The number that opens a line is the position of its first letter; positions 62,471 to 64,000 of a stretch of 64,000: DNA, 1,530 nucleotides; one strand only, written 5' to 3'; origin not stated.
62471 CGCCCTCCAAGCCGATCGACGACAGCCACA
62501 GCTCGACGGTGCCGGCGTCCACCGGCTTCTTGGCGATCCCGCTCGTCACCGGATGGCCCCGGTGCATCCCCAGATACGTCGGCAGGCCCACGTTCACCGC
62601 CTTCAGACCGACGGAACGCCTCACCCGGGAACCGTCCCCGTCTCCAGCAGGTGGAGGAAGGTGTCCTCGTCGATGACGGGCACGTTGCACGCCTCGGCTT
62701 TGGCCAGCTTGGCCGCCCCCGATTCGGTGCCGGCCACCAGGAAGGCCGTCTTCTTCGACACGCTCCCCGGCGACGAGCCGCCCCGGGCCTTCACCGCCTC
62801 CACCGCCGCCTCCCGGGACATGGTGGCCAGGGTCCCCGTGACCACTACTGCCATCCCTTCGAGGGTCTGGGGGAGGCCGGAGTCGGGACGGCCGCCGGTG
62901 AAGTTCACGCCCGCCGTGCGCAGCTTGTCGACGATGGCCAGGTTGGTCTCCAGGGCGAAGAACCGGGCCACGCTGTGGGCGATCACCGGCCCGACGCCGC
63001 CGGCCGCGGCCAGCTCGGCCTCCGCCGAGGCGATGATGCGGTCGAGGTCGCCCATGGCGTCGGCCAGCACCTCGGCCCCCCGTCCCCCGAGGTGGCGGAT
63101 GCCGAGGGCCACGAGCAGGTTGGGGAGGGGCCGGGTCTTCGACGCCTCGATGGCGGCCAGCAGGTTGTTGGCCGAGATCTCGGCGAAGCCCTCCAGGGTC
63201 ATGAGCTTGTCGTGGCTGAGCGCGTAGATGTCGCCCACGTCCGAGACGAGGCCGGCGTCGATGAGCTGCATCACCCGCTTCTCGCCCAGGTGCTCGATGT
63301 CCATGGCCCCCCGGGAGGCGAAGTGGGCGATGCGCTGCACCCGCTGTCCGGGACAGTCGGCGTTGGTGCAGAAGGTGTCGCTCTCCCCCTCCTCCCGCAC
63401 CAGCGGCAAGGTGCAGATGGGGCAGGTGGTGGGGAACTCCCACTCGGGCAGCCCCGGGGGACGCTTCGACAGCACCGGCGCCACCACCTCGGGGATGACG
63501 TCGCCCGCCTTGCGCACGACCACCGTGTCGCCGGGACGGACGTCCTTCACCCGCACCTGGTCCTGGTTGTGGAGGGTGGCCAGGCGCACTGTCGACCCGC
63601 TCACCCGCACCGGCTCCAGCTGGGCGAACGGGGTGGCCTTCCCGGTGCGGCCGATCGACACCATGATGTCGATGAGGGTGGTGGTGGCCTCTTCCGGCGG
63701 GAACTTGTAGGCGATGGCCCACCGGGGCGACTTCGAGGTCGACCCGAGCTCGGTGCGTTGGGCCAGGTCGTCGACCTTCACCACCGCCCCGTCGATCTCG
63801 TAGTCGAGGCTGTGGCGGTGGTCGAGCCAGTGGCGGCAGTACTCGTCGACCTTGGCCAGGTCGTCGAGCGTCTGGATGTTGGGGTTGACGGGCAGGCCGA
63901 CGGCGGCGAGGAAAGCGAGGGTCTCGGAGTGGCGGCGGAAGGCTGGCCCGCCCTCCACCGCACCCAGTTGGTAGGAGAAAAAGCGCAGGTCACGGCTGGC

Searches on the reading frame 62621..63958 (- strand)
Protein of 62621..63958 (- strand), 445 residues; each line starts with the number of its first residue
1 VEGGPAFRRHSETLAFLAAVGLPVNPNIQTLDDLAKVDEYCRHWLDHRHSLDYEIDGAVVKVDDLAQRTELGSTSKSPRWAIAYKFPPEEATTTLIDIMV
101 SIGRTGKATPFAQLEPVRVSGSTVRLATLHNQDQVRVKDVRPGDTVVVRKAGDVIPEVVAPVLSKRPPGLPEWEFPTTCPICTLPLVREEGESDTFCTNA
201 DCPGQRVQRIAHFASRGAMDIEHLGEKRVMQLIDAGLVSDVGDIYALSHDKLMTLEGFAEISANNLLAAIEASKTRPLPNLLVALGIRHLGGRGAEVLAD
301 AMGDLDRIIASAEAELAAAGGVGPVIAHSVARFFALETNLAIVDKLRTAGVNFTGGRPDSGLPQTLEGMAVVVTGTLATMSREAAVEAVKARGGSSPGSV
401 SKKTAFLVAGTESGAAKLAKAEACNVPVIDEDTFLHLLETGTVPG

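Call 34: search_protein_families(library=pfam, proteins=[window:62621-63958:-], max_evalue=0.00001)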
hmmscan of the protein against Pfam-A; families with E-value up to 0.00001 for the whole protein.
window:62621-63958:- (445 aa): 6 families
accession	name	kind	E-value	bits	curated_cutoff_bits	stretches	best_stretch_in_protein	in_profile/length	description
PF03120.22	DNA_ligase_OB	-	2.4e-31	107.8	32.9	1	92-167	1-76/79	NAD-dependent DNA ligase OB-fold domain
PF01653.23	DNA_ligase_aden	-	3.7e-25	89.3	27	1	7-89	171-253/253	NAD-dependent DNA ligase adenylation domain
PF12826.13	HHH_2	-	1.1e-13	51.6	27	1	281-343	2-64/64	Helix-hairpin-helix motif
PF00533.33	BRCT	-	3.3e-10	40.5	21.3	1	366-437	6-77/78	BRCA1 C Terminus (BRCT) domain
PF03119.21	DNA_ligase_ZBD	-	2e-08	34.4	25.8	1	178-203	1-26/27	NAD-dependent DNA ligase C4 zinc finger domain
PF14520.12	HHH_5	-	5.7e-08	33.6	27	0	220-270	6-55/57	Helix-hairpin-helix domain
